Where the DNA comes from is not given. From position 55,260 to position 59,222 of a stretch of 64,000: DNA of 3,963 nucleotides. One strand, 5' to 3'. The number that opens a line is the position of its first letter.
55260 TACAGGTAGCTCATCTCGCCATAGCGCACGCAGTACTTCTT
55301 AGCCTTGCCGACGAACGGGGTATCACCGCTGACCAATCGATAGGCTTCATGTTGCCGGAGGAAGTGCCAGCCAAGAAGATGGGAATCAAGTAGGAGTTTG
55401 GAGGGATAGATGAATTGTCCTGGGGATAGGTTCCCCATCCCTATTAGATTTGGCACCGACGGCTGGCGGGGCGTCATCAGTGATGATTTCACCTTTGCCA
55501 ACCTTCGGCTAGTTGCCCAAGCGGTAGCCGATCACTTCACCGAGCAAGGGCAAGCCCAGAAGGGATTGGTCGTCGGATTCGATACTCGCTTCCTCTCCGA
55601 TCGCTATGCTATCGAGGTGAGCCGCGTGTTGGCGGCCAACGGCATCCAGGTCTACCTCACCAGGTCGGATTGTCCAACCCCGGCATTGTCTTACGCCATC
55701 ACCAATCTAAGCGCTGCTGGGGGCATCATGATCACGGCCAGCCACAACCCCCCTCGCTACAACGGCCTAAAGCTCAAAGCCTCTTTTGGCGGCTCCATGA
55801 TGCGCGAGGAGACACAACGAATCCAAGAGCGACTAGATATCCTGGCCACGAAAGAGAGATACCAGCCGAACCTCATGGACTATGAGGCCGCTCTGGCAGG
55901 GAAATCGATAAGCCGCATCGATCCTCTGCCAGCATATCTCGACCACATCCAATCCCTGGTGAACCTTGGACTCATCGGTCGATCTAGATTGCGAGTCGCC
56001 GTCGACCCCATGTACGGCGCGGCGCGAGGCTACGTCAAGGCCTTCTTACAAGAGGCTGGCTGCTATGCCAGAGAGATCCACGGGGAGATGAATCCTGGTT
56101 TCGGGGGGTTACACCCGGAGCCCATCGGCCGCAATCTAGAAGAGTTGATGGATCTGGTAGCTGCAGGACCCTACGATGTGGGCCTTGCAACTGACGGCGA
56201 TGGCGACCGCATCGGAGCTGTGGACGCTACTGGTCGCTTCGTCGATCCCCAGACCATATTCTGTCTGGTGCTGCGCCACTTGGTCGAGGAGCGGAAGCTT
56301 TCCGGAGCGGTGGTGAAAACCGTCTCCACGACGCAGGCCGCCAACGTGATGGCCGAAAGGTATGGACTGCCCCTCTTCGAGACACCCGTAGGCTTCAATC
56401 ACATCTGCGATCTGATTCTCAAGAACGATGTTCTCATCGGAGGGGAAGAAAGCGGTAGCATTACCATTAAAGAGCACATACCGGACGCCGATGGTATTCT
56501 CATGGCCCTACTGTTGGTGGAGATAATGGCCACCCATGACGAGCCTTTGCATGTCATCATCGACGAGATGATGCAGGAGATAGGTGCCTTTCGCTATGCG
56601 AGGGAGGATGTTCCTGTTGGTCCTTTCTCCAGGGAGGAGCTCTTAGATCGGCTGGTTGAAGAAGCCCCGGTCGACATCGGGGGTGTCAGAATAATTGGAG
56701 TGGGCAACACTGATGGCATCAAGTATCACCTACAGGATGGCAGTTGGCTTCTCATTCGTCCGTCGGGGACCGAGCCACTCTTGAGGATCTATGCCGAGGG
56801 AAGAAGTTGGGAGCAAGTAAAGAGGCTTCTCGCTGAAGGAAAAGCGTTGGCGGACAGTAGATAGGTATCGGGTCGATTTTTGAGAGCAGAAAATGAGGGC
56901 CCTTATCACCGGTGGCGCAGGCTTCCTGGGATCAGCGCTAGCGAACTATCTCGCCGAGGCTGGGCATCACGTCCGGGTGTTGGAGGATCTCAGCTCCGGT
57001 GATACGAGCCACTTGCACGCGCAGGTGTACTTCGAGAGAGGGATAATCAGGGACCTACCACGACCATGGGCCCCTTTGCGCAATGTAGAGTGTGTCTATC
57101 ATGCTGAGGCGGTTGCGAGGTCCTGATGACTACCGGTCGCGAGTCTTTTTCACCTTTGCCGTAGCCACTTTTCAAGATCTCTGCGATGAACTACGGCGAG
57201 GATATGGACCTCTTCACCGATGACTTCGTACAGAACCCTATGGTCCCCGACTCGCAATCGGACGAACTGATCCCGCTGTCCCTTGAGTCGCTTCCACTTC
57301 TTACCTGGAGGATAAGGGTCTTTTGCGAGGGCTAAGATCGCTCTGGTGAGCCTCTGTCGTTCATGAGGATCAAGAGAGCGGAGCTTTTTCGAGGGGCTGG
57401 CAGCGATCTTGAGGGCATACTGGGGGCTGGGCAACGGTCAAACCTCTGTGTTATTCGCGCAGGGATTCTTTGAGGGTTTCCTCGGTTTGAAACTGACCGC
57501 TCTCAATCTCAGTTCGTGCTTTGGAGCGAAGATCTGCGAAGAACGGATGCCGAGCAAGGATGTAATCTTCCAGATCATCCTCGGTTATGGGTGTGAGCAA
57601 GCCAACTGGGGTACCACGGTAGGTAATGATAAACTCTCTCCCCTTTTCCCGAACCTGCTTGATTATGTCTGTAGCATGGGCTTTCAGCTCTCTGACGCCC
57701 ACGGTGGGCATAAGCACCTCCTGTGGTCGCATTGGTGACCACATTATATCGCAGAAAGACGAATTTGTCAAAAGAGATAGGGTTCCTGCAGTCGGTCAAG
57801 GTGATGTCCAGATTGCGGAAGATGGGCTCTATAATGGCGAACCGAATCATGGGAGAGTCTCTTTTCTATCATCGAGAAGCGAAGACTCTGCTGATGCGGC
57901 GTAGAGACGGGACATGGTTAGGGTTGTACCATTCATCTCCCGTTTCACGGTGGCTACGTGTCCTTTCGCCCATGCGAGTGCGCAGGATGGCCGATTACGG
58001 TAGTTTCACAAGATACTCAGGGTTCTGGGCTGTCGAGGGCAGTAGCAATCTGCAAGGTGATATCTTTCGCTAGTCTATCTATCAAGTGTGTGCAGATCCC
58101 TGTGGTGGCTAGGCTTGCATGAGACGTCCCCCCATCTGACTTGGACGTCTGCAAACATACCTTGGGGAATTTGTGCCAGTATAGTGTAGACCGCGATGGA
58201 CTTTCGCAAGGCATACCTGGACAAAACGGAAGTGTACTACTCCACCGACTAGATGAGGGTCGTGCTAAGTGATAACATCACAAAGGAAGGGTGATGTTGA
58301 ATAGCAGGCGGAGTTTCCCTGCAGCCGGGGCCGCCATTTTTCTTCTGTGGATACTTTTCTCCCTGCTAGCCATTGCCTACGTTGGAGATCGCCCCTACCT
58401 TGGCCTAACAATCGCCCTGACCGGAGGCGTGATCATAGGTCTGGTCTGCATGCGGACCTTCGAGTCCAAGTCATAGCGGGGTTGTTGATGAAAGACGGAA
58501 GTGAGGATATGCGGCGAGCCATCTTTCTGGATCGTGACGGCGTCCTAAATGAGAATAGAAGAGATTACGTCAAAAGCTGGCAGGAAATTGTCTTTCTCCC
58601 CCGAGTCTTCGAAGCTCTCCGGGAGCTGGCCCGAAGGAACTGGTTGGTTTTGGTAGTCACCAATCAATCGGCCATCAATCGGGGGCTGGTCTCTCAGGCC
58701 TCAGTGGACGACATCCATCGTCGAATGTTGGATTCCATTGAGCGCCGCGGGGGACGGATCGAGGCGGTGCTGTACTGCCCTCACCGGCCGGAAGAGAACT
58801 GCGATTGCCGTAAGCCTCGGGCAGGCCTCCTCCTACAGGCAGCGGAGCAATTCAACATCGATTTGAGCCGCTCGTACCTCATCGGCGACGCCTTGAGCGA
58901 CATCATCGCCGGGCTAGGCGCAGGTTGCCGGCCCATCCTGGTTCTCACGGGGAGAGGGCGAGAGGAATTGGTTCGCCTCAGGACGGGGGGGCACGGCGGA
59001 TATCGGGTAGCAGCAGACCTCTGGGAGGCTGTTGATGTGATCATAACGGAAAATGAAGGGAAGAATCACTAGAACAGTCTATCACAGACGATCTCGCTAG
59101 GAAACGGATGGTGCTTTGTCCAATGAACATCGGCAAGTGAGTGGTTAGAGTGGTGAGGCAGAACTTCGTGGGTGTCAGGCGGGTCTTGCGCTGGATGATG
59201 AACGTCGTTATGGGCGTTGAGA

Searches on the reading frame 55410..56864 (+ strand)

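Call 58: search_protein_families(library=pfam, proteins=[window:55410-56864:+], max_evalue=1e-8)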
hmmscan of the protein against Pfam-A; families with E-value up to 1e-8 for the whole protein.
window:55410-56864:+ (484 aa): 4 families
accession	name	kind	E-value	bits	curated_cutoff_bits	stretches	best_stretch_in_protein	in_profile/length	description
PF02878.22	PGM_PMM_I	-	3e-39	134.3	22.5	1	13-143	3-132/138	Phosphoglucomutase/phosphomannomutase, alpha/beta/alpha domain I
PF02880.22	PGM_PMM_III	-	8.5e-27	94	20.7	1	280-390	2-114/115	Phosphoglucomutase/phosphomannomutase, alpha/beta/alpha domain III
PF02879.22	PGM_PMM_II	-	1.2e-24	87.3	29.3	1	175-275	2-103/103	Phosphoglucomutase/phosphomannomutase, alpha/beta/alpha domain II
PF00408.26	PGM_PMM_IV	-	1.5e-12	47.9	23.1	1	433-476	22-64/68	Phosphoglucomutase/phosphomannomutase, C-terminal domain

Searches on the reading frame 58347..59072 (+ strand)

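Call 58: search_protein_families(library=pfam, proteins=[window:58347-59072:+], max_evalue=1e-8)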
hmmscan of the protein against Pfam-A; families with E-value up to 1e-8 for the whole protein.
window:58347-59072:+ (241 aa): 1 family
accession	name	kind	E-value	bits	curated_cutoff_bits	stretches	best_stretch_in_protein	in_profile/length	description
PF13242.12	Hydrolase_like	-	5.8e-15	55.4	22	1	154-228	2-75/75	HAD-hyrolase-like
